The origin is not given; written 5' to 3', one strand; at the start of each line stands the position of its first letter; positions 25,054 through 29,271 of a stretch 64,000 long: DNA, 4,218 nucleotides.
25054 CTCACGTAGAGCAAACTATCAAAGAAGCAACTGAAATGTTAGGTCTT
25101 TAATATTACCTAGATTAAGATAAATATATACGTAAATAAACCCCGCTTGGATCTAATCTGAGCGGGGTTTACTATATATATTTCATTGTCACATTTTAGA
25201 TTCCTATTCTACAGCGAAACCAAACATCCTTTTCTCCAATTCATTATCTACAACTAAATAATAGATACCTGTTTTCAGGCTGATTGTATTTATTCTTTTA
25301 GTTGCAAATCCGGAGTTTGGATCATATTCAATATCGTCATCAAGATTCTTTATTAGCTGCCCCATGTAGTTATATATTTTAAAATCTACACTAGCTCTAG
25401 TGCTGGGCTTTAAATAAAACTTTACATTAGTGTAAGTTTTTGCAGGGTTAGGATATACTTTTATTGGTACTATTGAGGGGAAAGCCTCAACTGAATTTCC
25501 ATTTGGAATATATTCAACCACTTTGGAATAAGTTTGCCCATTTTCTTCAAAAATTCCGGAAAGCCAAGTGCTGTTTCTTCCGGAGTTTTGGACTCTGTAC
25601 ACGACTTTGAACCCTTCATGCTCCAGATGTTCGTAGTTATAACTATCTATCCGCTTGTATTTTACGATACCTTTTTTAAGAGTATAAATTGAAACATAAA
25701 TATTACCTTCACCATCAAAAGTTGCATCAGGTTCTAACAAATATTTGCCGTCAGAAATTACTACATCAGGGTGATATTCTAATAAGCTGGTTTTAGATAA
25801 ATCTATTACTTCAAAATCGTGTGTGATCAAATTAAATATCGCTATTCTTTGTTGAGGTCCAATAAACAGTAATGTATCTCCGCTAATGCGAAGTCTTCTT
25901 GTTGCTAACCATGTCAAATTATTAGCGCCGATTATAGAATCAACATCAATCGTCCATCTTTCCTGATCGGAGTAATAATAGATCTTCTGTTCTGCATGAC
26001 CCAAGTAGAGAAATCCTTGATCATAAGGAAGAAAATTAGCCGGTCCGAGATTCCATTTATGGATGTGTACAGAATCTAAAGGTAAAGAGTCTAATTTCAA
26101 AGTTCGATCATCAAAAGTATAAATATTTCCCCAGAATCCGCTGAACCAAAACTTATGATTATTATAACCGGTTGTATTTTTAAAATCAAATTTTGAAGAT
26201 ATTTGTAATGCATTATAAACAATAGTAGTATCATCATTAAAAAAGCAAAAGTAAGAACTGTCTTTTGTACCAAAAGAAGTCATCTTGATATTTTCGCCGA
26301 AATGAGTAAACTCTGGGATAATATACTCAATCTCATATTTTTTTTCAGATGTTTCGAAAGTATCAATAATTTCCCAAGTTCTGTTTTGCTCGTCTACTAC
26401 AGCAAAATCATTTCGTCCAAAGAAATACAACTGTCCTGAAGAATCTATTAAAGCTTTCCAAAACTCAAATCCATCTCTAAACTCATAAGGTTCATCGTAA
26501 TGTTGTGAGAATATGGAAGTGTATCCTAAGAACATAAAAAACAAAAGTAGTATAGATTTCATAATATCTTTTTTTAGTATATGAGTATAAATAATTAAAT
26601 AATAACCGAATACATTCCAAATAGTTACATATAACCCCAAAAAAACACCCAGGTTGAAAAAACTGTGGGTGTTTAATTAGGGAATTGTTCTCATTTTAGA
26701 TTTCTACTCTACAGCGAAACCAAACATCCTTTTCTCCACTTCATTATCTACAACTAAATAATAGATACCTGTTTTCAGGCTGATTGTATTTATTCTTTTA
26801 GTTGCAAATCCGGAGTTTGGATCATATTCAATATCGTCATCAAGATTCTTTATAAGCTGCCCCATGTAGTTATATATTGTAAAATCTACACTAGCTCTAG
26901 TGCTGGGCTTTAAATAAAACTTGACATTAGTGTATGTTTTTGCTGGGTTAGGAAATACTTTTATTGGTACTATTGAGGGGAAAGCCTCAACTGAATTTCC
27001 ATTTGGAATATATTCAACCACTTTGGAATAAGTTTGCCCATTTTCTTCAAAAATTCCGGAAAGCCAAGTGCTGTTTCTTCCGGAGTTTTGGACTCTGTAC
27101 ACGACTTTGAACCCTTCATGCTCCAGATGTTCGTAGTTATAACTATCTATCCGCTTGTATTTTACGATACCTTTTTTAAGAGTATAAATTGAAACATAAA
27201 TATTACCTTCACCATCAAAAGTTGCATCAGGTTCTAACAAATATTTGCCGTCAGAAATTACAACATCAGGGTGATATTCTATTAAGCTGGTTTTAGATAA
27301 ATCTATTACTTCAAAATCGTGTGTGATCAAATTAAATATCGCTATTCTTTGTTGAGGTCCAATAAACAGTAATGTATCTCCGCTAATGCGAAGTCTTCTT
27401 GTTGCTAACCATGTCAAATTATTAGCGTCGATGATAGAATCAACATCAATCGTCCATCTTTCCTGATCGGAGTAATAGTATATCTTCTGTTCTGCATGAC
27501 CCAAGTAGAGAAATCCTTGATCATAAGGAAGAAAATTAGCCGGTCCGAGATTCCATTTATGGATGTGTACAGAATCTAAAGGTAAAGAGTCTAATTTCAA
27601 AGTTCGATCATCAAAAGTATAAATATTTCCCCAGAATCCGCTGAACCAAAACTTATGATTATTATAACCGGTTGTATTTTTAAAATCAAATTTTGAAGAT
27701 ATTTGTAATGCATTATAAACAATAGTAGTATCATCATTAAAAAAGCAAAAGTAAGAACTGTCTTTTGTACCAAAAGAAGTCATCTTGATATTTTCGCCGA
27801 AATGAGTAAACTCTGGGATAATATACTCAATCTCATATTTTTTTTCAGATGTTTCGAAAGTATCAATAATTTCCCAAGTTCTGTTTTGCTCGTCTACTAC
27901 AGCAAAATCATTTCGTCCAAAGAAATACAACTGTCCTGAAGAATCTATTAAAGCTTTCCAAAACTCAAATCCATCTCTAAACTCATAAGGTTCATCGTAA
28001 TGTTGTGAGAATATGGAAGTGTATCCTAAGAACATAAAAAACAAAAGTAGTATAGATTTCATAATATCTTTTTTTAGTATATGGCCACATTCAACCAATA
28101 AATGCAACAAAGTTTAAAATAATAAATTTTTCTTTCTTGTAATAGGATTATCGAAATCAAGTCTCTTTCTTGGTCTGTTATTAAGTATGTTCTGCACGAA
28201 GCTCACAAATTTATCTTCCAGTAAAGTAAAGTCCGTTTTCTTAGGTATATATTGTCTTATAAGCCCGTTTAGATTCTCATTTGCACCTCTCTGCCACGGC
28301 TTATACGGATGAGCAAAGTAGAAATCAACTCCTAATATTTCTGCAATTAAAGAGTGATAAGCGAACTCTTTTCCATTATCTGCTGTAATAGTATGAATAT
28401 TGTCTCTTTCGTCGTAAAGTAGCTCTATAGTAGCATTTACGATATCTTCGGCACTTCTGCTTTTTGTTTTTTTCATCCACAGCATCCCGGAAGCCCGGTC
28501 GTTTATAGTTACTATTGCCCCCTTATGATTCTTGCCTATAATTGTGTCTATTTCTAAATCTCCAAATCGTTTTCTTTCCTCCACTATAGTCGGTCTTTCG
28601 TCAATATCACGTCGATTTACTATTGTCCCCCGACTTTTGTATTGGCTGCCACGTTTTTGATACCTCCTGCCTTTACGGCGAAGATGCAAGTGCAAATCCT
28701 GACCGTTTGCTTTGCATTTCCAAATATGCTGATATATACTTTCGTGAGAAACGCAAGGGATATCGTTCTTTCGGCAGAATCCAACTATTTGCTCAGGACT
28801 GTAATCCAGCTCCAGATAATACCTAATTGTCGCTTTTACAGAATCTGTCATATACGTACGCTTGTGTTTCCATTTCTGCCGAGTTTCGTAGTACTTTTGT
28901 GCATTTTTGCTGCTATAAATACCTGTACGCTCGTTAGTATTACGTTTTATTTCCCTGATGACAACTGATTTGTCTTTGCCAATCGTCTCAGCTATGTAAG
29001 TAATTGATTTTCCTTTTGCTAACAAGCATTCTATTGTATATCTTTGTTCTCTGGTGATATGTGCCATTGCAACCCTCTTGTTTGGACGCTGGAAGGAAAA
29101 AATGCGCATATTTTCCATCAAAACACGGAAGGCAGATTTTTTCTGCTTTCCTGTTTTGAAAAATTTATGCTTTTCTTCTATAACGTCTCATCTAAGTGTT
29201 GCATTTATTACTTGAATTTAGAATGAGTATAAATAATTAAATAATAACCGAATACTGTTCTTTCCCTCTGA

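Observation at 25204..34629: Expanding family of T9SS-CTD proteins: three near-identical tandem units plus a diverged fourth, with nested IS insertions in the copy-2 leader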

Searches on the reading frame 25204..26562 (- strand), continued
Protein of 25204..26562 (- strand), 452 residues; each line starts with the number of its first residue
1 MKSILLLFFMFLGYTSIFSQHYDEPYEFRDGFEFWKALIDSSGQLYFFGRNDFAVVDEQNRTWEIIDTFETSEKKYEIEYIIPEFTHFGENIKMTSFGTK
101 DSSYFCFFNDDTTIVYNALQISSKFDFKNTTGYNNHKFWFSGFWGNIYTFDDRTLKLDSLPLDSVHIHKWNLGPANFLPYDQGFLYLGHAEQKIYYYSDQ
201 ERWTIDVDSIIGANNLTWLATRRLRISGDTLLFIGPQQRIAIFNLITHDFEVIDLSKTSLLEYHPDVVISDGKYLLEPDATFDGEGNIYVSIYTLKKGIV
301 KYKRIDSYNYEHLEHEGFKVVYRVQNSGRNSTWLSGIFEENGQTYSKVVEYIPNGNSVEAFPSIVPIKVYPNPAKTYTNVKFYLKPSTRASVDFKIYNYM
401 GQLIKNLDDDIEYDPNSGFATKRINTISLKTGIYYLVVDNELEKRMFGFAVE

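Call 34: fold_search(model_id=the predicted structure, library=pdb)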
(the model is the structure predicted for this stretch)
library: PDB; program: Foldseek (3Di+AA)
matches with E <= 10: 1808; with E <= 0.001: 310
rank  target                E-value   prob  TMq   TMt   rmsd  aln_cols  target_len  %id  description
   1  4a2l_D                2.5e-09  1.00  0.32  0.22  19.9       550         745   11  Structure of the periplasmic domain of the heparin and heparan sulphate sensing hybrid two component system BT4663 in  (released 2012-05-02)
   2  4a2m_D                3.3e-09  1.00  0.34  0.23  19.9       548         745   11  Structure of the periplasmic domain of the heparin and heparan sulphate sensing hybrid two component system BT4663 in  (released 2012-05-02)
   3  4a2l_A                3.8e-09  1.00  0.34  0.23  20.1       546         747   11  Structure of the periplasmic domain of the heparin and heparan sulphate sensing hybrid two component system BT4663 in  (released 2012-05-02)
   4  4a2m_B                5.1e-09  1.00  0.45  0.30  17.3       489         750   10  Structure of the periplasmic domain of the heparin and heparan sulphate sensing hybrid two component system BT4663 in  (released 2012-05-02)
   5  4a2m_A                5.6e-09  1.00  0.33  0.22  20.2       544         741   11  Structure of the periplasmic domain of the heparin and heparan sulphate sensing hybrid two component system BT4663 in  (released 2012-05-02)
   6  3ott_B                2.1e-08  1.00  0.43  0.29  13.6       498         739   12  Crystal Structure of the extracellular domain of the putative one component system BT4673 from B. thetaiotaomicron (released 2011-08-10)
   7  4a2l_E                2.7e-08  1.00  0.30  0.20  19.4       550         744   11  Structure of the periplasmic domain of the heparin and heparan sulphate sensing hybrid two component system BT4663 in  (released 2012-05-02)
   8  4a2l_B                3.6e-08  1.00  0.20  0.14  21.4       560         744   12  Structure of the periplasmic domain of the heparin and heparan sulphate sensing hybrid two component system BT4663 in  (released 2012-05-02)
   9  8h93_B                3.8e-08  1.00  0.40  0.48   7.5       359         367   10  Structure of dimeric mouse SCMC core complex (released 2024-01-10)
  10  4a2l_F                3.8e-08  1.00  0.19  0.14  21.7       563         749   11  Structure of the periplasmic domain of the heparin and heparan sulphate sensing hybrid two component system BT4663 in  (released 2012-05-02)
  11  8xi3_B                4.1e-08  1.00  0.41  0.46   6.9       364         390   10  Structure of mouse SCMC-14-3-3gama complex (released 2024-10-02)
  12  4a2l_C                5.5e-08  1.00  0.32  0.21  20.1       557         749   11  Structure of the periplasmic domain of the heparin and heparan sulphate sensing hybrid two component system BT4663 in  (released 2012-05-02)
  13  9l4k_B                1.0e-07  1.00  0.41  0.57   7.0       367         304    8  Structure of human NLRP2-TLE6-OOEP complex (released 2025-10-01)
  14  3v9f_A                2.0e-07  1.00  0.20  0.13  25.2       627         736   10  Crystal Structure of the extracellular domain of the putative hybrid two component system BT3049 from B. thetaiotaomic (released 2012-03-14)
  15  9n6z_LH               2.2e-07  1.00  0.32  0.19  23.8       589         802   10  SSU processome maturation and disassembly, State D (released 2025-11-05)
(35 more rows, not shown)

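Call 43: search_protein_representatives(alignment_id=A2)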
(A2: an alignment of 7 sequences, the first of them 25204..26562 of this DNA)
Query: 7 sequences, 457 profile positions. Proteins with E-value up to 0.001 (for the whole library): 189; up to 1e-10: 22; up to 1e-30: 17. The best 150 are listed.
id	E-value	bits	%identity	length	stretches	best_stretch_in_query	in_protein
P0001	3.0e-221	751.7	-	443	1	10-457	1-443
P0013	7.3e-145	499.9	-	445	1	13-457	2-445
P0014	9.4e-118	410.6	-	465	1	4-457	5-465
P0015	7.5e-101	354.9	-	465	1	1-457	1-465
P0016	2.6e-82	293.7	-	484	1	5-457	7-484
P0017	1.5e-71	258.3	-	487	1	1-457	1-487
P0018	5.9e-45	170.6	-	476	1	1-457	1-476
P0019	1.4e-43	166.0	-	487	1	1-457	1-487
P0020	5.5e-43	164.1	-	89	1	369-457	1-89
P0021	1.2e-41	159.7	-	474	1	5-457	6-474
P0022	7.6e-40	153.7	-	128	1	354-457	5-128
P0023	2.1e-39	152.3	-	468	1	1-457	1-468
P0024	5.0e-38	147.8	-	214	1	331-457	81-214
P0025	2.1e-36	142.4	-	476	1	2-457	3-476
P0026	1.6e-34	136.2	-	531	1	1-457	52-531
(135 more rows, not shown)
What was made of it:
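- Seventeen representatives score below 1e-30 among 1.84 billion (call 43).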

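Call 46: search_protein_families(library=pfam, alignment_id=A3, max_evalue=0.01)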
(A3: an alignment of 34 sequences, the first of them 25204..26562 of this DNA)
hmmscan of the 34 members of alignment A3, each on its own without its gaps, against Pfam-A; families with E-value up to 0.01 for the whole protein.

A. member 1, window:25204-26562:- (452 aa): 1 family
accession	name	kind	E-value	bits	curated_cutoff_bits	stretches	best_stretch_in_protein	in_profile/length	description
PF18962.6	Por_Secre_tail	-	3.1e-09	37.4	27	1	369-442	1-66/75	Secretion system C-terminal sorting domain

B. families by the number of members that match (of 34 scanned): 5 families
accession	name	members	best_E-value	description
PF18962.6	Por_Secre_tail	34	8.3e-12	Secretion system C-terminal sorting domain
PF07494.17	Reg_prop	6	2.2e-08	Two component regulator propeller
PF25210.1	Kelch_FKB95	1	0.0012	FKB95, Kelch-repeats domain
PF23411.1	Beta-prop_Vps41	1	0.0029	Vps42 beta-propeller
PF25171.1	Beta-prop_WDR36-Utp21_1st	1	0.0058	WDR36/Utp21 first beta-propeller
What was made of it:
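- On T9SS type-A cargo (Por_Secre_tail / TIGR04183): All 34 aligned family members hit PF18962 (call 46).
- On Reg_prop beta-propeller (PF07494): Six of 34 members hit PF07494 (call 46).
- Closest known: Periplasmic sensor domains of Bacteroides hybrid two-component systems. Same: Six of 34 family members match PF07494 directly (call 46).
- Six of 34 family members match Pfam Reg_prop (call 46).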

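Call 52: find_related_loci(query=window:25204-26562:-, collection=metagenome_contigs, flank=10000)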
Query window:25204-26562:- (452 aa) in metagenome_contigs; peptide patterns used: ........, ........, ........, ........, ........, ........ (x = any residue, [..] = any of these).
87 stretches matched a pattern, but none encodes a relative of the query by tblastn (E <= 1e-3).
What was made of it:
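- Tried and rejected: A JGI metagenome scan found no relative (call 52).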

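Call 53: predict_structure(alignment_id=A3)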
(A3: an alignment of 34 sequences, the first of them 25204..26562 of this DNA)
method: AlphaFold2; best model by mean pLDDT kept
length: 452 residues; sequences in the alignment: 34
mean_pLDDT: 86.3   pTM: 0.72
mean pLDDT of the five models: 86.3, 86.1, 86.1, 84.8, 84.2
residues with pLDDT >= 90: 226; 70-90: 183; 50-70: 34; < 50: 9
segments of 3 or more residues with pLDDT < 50: 15-18, 356-360
pLDDT, mean of each block of 10 residues (from residue 1): 71 53 87 89 88 91 94 95 90 94 94 94 82 92 89 94 83 76 87 88 91 84 90 88 93 89 70 70 90 81 88 83 85 91 92 54 81 92 87 94 92 87 95 95 89 91
secondary structure, 60 per line:
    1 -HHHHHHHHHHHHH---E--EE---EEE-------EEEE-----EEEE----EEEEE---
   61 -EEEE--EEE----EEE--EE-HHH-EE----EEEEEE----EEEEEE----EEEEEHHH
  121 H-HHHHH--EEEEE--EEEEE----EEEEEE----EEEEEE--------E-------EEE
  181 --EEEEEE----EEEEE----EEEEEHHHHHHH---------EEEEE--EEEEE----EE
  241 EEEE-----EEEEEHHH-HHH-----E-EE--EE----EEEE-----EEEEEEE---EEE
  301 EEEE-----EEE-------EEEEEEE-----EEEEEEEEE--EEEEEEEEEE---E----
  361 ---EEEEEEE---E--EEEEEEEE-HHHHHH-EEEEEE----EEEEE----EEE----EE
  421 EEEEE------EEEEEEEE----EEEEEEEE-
elements in order: H2-14 E26-28 E36-39 E45-48 E53-57 E62-65 E68-70 E75-77 E93-98 E103-108 E113-117 H118-121 H123-127 E130-134 E137-141 E146-151 E156-161 E178-180 E183-188 E193-197 E202-206 H207-213 E223-227 E230-234 E239-244 E250-254 E279-282 E288-294 E298-304 E310-312 E320-326 E332-340 E343-352 E364-370 E377-384 H386-391 E393-398 E403-407 E412-414 E419-425 E432-439 E444-451
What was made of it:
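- On T9SS type-A cargo (Por_Secre_tail / TIGR04183): The model shows a beta-sandwich at residues 364-451 (call 53). The model shows a helix at residues 2-14 (call 53).
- On PorZ orthologue: The model has a single propeller and the protein is 452 aa long (call 53).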

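Call 64: search_solved_structures(query=A3, max_evalue=1)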
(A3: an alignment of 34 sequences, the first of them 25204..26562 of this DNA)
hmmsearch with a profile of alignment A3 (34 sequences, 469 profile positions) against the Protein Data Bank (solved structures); distinct sequences matched with E-value up to 1: 12.
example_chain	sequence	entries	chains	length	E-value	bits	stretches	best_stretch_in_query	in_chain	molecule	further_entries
3v9f_A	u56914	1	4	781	2.7e-16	63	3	129-348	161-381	Two-component system sensor histidine kinase/response regulator, hybrid (One-component sys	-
8prj_A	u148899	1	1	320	7.1e-05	25.3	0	139-199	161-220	v31Bagel8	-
8ptd_A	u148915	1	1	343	0.0076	18.6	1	144-259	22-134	YncE family protein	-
8ptf_A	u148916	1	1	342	0.0077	18.6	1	144-259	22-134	YncE family protein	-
8prs_A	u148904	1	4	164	0.0097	18.3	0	139-199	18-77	nvBagel4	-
9l35_A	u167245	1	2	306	0.021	17.2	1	134-203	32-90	Uncharacterized protein C45G9.5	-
8blw_B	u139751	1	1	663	0.023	17.1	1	144-259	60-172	YncE family protein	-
8pra_A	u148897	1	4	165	0.023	17.1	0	139-199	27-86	Cell surface protein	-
5jvk_A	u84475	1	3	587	0.16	14.2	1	438-468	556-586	Uncharacterized protein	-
2z2p_A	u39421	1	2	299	0.25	13.6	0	275-367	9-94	Virginiamycin B lyase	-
6za2_A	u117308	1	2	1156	0.27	13.5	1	377-425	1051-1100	Por secretion system protein porU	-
8glj_D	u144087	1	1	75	0.95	11.7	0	386-467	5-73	Por secretion system C-terminal sorting domain-containing protein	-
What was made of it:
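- On Reg_prop beta-propeller (PF07494): The family profile matches 3v9f_A at E = 2.7e-16 (call 64).
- Closest known: Periplasmic sensor domains of Bacteroides hybrid two-component systems. Same: The propeller is homologous at the sequence-profile level (E = 2.7e-16 to 3v9f, call 64).
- The family profile matches 3v9f at E = 2.7e-16 (call 64).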

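Call 67: fold_search(model_id=the predicted structure, library=pdb)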
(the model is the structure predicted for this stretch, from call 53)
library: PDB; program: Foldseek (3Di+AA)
matches with E <= 10: 1861; with E <= 0.001: 444
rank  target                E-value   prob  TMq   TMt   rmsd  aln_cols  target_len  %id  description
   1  5m11                  4.1e-11  1.00  0.36  0.24  18.9       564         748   11  Structural and functional probing of PorZ, an essential bacterial surface component of the type-IX secretion system of h (released 2016-11-09)
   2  4a2m_D                3.2e-10  1.00  0.33  0.22  23.1       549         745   11  Structure of the periplasmic domain of the heparin and heparan sulphate sensing hybrid two component system BT4663 in  (released 2012-05-02)
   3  4a2l_D                6.4e-10  1.00  0.35  0.23  23.2       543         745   11  Structure of the periplasmic domain of the heparin and heparan sulphate sensing hybrid two component system BT4663 in  (released 2012-05-02)
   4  3ott_B                7.1e-10  1.00  0.46  0.31  12.6       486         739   13  Crystal Structure of the extracellular domain of the putative one component system BT4673 from B. thetaiotaomicron (released 2011-08-10)
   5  4a2l_A                7.1e-10  1.00  0.34  0.23  23.0       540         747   12  Structure of the periplasmic domain of the heparin and heparan sulphate sensing hybrid two component system BT4663 in  (released 2012-05-02)
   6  4a2m_A                1.3e-09  1.00  0.32  0.22  23.7       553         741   10  Structure of the periplasmic domain of the heparin and heparan sulphate sensing hybrid two component system BT4663 in  (released 2012-05-02)
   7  4a2m_C                2.1e-09  1.00  0.32  0.22  23.3       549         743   11  Structure of the periplasmic domain of the heparin and heparan sulphate sensing hybrid two component system BT4663 in  (released 2012-05-02)
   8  4a2l_F                2.5e-09  1.00  0.25  0.16  23.2       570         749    9  Structure of the periplasmic domain of the heparin and heparan sulphate sensing hybrid two component system BT4663 in  (released 2012-05-02)
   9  4a2m_B                4.8e-09  1.00  0.47  0.31  21.3       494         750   10  Structure of the periplasmic domain of the heparin and heparan sulphate sensing hybrid two component system BT4663 in  (released 2012-05-02)
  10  4a2l_B                7.3e-09  1.00  0.20  0.14  24.2       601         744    9  Structure of the periplasmic domain of the heparin and heparan sulphate sensing hybrid two component system BT4663 in  (released 2012-05-02)
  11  4a2l_E                1.2e-08  1.00  0.21  0.15  22.9       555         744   11  Structure of the periplasmic domain of the heparin and heparan sulphate sensing hybrid two component system BT4663 in  (released 2012-05-02)
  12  3va6_B                1.2e-08  1.00  0.44  0.29  13.7       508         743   12  Crystal Structure of the extracellular domain of the putative hybrid two component system BT4673 from B. thetaiotaomic (released 2012-06-13)
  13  8tze                  2.3e-08  1.00  0.42  0.26   7.5       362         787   10  Structure of C-terminal half of LRRK2 bound to GZD-824 (released 2023-12-06)
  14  9l4j_B                2.7e-08  1.00  0.42  0.51   7.4       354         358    9  Structure of mouse SCMCcore complex contain ZBED3 (released 2025-10-01)
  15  4a2l_C                2.7e-08  1.00  0.25  0.16  23.6       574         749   10  Structure of the periplasmic domain of the heparin and heparan sulphate sensing hybrid two component system BT4663 in  (released 2012-05-02)
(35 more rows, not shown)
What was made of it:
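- On PorZ orthologue: Identity in the structural alignment is 11% (call 67).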

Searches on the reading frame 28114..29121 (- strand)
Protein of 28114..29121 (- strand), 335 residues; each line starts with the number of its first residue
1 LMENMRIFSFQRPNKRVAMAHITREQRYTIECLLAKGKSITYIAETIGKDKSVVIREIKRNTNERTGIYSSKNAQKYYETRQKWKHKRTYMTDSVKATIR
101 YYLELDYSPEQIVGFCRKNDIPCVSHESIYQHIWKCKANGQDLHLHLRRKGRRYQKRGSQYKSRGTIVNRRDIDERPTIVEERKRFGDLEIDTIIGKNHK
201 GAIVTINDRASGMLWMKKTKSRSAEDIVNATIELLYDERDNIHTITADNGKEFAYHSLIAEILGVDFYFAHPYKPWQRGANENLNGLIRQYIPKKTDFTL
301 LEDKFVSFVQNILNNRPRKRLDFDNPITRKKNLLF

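Call 7: search_protein_families(library=pfam, proteins=[window:28114-29121:-], max_evalue=0.1)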
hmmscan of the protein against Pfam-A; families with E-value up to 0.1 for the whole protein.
window:28114-29121:- (335 aa): 4 families
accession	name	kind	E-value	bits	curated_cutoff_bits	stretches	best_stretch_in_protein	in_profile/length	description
PF13936.12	HTH_38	-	1.1e-09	38.3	27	1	21-61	4-44/44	Helix-turn-helix domain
PF00665.32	rve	-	8.7e-06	26.4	32.6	1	189-275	8-102/102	Integrase core domain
PF13683.12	rve_3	-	0.0068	16.6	26.5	1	264-302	2-40/67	Integrase core domain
PF06563.17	DUF1125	-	0.07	14.1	28.3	0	108-147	22-62/66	Protein of unknown function (DUF1125)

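Call 8: search_protein_families(library=ncbifam, proteins=[window:28114-29121:-], max_evalue=0.1)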
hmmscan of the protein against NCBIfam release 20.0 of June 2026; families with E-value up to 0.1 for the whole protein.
window:28114-29121:- (335 aa): 4 families
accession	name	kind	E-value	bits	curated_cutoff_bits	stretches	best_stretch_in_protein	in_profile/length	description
NF033563.0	transpos_IS30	equivalog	1.6e-86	290.3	80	1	52-319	1-267/267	IS30 family transposase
NF033577.2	transpos_IS481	equivalog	4.8e-14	52.5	224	1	30-329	6-283/284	IS481 family transposase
TIGR01884.1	cas_HTH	subfamily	0.00092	18.6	60.2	1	6-60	124-179/202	CRISPR-associated CARF protein Csa3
NF033546.1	transpos_IS21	equivalog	0.0017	18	160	0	260-320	209-273/294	IS21 family transposase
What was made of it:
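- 28084..29222 (-): IS30-family element, 1139 bp. The transposase ORF is 28114-29121, the inverted repeats are 28089-28109 and 29197-29217, and the 3-bp ATG duplication is at 28081-28083 and 29223-29225. NF033563 scores 290 bits against a cutoff of 80 (call 8).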
